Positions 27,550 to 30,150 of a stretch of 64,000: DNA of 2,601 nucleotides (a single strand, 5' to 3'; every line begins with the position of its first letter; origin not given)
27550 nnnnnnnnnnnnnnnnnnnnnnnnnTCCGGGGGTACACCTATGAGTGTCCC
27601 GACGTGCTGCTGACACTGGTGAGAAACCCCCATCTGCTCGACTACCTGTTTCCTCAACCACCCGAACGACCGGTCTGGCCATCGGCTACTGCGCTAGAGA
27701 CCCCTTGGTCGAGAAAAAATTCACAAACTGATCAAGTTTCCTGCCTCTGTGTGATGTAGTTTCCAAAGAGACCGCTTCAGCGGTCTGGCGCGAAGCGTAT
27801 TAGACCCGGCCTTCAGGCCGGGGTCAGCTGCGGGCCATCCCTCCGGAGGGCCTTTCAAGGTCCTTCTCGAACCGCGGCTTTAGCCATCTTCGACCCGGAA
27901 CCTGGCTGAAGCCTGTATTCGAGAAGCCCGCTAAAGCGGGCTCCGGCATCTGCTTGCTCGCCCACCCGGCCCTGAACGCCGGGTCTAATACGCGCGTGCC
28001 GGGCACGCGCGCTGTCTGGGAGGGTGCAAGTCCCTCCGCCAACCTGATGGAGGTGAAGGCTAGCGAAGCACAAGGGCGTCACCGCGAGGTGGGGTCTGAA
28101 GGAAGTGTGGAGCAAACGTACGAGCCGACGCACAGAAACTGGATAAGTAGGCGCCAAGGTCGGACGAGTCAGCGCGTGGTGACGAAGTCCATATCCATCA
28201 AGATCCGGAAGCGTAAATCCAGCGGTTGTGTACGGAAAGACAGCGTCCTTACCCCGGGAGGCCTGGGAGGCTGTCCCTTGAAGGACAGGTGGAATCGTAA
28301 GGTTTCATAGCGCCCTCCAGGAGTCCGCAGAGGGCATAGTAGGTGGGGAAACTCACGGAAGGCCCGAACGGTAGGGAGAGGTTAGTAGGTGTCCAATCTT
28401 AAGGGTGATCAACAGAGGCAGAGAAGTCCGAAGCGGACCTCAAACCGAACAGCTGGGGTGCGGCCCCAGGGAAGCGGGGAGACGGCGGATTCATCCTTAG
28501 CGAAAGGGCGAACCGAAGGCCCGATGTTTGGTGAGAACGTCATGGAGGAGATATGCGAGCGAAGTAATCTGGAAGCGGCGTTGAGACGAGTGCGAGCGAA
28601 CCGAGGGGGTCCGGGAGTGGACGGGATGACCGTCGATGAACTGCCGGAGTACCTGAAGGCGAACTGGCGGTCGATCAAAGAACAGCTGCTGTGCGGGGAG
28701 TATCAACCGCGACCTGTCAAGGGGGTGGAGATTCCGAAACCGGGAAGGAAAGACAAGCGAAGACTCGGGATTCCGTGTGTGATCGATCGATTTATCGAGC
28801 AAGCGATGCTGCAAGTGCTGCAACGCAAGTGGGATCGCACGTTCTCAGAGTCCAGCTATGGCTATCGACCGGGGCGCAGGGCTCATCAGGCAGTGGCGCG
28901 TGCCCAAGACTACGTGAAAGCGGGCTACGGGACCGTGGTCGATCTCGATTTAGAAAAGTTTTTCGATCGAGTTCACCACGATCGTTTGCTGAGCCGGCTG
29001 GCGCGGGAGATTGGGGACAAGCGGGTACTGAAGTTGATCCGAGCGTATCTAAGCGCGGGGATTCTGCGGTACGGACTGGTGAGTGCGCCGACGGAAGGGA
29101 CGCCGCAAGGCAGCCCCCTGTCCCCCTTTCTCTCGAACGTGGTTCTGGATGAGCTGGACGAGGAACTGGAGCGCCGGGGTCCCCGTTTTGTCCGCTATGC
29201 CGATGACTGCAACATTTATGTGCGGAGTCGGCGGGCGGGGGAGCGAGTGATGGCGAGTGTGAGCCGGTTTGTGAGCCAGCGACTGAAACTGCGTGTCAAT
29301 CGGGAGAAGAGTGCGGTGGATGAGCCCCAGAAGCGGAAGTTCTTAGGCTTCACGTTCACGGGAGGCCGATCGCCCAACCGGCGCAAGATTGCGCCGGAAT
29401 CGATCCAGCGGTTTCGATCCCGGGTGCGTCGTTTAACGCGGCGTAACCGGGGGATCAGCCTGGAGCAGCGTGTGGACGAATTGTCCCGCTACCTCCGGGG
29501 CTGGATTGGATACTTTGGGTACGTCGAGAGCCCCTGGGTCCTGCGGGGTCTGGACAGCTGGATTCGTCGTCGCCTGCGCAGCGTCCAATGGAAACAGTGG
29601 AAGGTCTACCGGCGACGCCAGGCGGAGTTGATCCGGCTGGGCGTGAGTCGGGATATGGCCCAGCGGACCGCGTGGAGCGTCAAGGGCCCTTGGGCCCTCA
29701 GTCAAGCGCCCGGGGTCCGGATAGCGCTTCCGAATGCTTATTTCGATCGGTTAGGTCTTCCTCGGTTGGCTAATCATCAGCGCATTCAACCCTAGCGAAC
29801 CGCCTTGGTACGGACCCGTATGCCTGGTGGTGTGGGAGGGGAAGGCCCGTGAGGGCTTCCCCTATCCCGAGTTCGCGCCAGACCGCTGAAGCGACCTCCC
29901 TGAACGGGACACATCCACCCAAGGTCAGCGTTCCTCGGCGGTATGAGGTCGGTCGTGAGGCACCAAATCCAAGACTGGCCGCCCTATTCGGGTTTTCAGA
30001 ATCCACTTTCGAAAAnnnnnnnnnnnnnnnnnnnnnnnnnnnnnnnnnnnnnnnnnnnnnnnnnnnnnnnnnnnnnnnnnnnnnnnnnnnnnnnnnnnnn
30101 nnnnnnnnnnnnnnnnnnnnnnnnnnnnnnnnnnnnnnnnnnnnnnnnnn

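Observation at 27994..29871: Group IIC intron with non-canonical ends (GCGUG...AG) and an apparently compensating gamma change in J2/3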

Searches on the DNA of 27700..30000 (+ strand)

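Call 3: search_rna_families(source=window, start=27700, end=30000, threshold=evalue, max_evalue=10, show_alignments=8)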
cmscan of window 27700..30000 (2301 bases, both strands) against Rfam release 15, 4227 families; matches with E-value up to 10: 11.
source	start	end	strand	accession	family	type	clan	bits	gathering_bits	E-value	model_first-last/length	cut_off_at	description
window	28078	28248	+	RF02001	group-II-D1D4-3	Intron;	CL00102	117.9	32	5.5e-25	1-170/170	no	Group II catalytic intron D1-D4-3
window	28286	28364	+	RF01998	group-II-D1D4-1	Intron;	CL00102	44.7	35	2.9e-06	1-84/84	no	Group II catalytic intron D1-D4-1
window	27798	27921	+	RF02498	Atu_C3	Gene; sRNA;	-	19.8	100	0.23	1-156/156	no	Rhizobiales sRNA Atu_C3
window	27923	27992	-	RF00624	P9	Gene;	-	18.8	43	0.58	1-74/74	no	Pseudomonas sRNA P9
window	29615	29645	+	RF01550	TB8Cs3H1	Gene; snRNA; snoRNA; HACA-box;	-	16.8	45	2.8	14-44/63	no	Trypanosomatid snoRNA TB8Cs3H1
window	27985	28045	+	RF00233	Tymo_tRNA-like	Cis-reg;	-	16.7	40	2.1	1-84/84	no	Tymovirus/Pomovirus/Furovirus tRNA-like 3' UTR element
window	27805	27822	+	RF01322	CRISPR-DR9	Gene; CRISPR;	-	16.7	45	3.4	7-24/37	no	CRISPR RNA direct repeat element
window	29330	29372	-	RF02470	Ms_IGR-8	Gene; sRNA;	-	16.4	44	2.1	1-63/63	no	Mycobacterium sRNA Ms_IGR-8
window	27964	28030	-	RF02837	anti-hemB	Gene; sRNA;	-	15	49.5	3.1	3-73/81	no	Burkholderia RNA 7 (anti-hemB)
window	28613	28678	+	RF02987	GA-cis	Gene; sRNA;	-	15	34.7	9.9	1-88/88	no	GA-cis RNA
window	28069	28239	-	RF02267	Vax2os1_2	Gene; lncRNA;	-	12.3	55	0.07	1-466/466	no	Vax2os1 conserved region 2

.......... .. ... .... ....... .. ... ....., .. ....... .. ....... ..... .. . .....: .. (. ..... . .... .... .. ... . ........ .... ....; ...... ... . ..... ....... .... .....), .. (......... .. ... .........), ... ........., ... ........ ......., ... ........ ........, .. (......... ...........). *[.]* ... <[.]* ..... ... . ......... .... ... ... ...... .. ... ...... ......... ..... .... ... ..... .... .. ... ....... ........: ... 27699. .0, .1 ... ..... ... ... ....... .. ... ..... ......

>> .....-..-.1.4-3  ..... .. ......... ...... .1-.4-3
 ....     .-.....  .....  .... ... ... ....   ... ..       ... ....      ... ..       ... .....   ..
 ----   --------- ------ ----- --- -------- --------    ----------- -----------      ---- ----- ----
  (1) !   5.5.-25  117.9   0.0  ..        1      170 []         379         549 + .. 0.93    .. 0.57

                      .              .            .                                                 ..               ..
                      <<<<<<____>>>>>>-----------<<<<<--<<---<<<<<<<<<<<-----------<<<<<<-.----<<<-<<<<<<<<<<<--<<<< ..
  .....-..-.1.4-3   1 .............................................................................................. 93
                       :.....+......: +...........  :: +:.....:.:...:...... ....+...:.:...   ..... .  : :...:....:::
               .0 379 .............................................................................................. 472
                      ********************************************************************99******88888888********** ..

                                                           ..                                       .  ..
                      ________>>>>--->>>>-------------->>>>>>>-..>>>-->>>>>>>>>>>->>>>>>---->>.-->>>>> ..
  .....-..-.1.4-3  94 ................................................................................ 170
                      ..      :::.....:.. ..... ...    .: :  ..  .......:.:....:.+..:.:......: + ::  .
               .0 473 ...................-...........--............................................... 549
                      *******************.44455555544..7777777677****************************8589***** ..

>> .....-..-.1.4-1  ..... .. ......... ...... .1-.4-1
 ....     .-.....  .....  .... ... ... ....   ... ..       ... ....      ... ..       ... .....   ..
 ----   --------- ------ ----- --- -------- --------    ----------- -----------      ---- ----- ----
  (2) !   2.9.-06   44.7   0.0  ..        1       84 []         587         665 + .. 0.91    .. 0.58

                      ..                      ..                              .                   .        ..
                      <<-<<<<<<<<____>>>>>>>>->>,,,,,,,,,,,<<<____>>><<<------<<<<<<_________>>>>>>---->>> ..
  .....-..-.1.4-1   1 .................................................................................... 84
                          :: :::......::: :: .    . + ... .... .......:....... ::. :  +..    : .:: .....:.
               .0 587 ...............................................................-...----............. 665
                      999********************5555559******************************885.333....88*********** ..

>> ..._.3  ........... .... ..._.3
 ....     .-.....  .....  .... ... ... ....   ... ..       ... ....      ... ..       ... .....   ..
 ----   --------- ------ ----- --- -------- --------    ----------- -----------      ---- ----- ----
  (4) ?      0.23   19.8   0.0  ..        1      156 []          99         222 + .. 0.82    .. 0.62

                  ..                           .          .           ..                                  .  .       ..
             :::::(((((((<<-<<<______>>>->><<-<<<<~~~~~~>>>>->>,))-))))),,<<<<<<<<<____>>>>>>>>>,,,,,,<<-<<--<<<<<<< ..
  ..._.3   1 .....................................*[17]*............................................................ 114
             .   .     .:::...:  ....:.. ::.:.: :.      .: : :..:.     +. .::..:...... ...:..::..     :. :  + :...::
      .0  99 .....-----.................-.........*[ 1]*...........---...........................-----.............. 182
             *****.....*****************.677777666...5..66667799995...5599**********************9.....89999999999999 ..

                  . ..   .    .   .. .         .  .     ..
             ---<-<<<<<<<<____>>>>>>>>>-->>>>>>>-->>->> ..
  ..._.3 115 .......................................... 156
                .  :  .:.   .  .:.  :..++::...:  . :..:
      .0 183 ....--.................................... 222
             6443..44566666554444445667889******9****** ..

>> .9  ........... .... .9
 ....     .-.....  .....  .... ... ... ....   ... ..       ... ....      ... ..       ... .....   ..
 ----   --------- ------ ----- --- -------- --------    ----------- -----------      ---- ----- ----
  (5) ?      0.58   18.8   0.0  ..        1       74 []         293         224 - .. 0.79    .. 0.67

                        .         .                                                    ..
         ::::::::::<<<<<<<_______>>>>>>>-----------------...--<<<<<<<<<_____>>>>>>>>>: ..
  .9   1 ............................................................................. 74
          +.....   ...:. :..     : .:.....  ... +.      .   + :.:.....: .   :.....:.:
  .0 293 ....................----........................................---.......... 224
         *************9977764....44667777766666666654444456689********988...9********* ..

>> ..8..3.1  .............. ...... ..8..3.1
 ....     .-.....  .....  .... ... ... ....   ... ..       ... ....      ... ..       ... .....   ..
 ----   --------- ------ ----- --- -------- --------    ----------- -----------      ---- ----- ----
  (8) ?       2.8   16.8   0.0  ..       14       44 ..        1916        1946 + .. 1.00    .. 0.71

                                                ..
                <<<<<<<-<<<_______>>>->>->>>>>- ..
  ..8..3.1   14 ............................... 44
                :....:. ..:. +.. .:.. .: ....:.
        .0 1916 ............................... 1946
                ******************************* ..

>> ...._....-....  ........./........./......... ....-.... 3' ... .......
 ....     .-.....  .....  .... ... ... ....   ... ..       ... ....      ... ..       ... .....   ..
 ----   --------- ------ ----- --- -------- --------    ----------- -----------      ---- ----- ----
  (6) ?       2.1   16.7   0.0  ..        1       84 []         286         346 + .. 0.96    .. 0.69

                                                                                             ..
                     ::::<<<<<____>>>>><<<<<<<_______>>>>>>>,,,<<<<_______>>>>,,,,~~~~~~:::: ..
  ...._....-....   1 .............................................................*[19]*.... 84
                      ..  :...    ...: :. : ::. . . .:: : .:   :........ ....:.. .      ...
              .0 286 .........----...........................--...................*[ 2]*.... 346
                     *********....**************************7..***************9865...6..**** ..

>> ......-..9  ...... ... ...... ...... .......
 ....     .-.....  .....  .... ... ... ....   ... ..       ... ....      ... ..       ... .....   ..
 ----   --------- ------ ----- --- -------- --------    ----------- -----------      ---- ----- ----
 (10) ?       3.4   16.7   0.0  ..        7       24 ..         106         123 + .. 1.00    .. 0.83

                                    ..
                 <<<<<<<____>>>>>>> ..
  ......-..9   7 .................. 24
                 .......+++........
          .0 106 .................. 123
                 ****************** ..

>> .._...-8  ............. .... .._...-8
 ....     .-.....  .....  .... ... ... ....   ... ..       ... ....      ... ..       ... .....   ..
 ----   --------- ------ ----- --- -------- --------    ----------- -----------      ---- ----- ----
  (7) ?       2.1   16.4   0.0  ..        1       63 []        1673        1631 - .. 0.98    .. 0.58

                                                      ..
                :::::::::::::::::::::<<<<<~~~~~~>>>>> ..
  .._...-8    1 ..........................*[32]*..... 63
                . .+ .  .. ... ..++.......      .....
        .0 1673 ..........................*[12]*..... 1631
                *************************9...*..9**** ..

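Call 55: search_rna_families(sources=[L001, L032, L084, L086, L170, L093, L173], threshold=gathering)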
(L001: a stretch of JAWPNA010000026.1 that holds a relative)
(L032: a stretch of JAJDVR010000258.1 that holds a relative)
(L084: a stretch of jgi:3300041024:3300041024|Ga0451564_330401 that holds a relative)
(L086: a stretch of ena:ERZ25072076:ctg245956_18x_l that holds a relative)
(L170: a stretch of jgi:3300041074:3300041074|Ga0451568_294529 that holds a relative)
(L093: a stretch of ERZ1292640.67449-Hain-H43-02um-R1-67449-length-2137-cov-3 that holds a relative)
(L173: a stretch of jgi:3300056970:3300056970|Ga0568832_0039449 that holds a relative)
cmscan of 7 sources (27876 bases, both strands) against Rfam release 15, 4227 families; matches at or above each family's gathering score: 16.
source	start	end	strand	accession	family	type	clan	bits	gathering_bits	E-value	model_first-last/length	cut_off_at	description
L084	362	532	+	RF02001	group-II-D1D4-3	Intron;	CL00102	121.6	32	8.1e-25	1-170/170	no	Group II catalytic intron D1-D4-3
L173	747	917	+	RF02001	group-II-D1D4-3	Intron;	CL00102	121.4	32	9.3e-25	1-170/170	no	Group II catalytic intron D1-D4-3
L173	2639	2809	+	RF02001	group-II-D1D4-3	Intron;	CL00102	121.4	32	9.3e-25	1-170/170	no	Group II catalytic intron D1-D4-3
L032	1480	1649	+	RF02001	group-II-D1D4-3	Intron;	CL00102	120.7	32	1.4e-24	1-170/170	no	Group II catalytic intron D1-D4-3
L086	2691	2861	+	RF02001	group-II-D1D4-3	Intron;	CL00102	120.6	32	1.4e-24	1-170/170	no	Group II catalytic intron D1-D4-3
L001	2471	2641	+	RF02001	group-II-D1D4-3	Intron;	CL00102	120.3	32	1.7e-24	1-170/170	no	Group II catalytic intron D1-D4-3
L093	140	307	+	RF02001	group-II-D1D4-3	Intron;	CL00102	115.5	32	2.6e-23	1-170/170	no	Group II catalytic intron D1-D4-3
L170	190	360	+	RF02001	group-II-D1D4-3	Intron;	CL00102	115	32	3.4e-23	1-170/170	no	Group II catalytic intron D1-D4-3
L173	966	1046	+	RF01998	group-II-D1D4-1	Intron;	CL00102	53.5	35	3.5e-07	1-84/84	no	Group II catalytic intron D1-D4-1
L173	2858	2938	+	RF01998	group-II-D1D4-1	Intron;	CL00102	53.5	35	3.5e-07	1-84/84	no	Group II catalytic intron D1-D4-1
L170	400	477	+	RF01998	group-II-D1D4-1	Intron;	CL00102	52.5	35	6.2e-07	1-84/84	no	Group II catalytic intron D1-D4-1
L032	1692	1767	+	RF01998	group-II-D1D4-1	Intron;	CL00102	52.3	35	6.6e-07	1-84/84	no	Group II catalytic intron D1-D4-1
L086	2899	2976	+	RF01998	group-II-D1D4-1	Intron;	CL00102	48.8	35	4.1e-06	1-84/84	no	Group II catalytic intron D1-D4-1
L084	570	648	+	RF01998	group-II-D1D4-1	Intron;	CL00102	47.8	35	6.8e-06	1-84/84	no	Group II catalytic intron D1-D4-1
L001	4259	4331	+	RF00029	Intron_gpII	Intron;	-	44.7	40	6.6e-06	1-77/77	no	Group II catalytic intron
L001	2680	2753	+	RF01998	group-II-D1D4-1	Intron;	CL00102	36.4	35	0.0025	1-84/84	no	Group II catalytic intron D1-D4-1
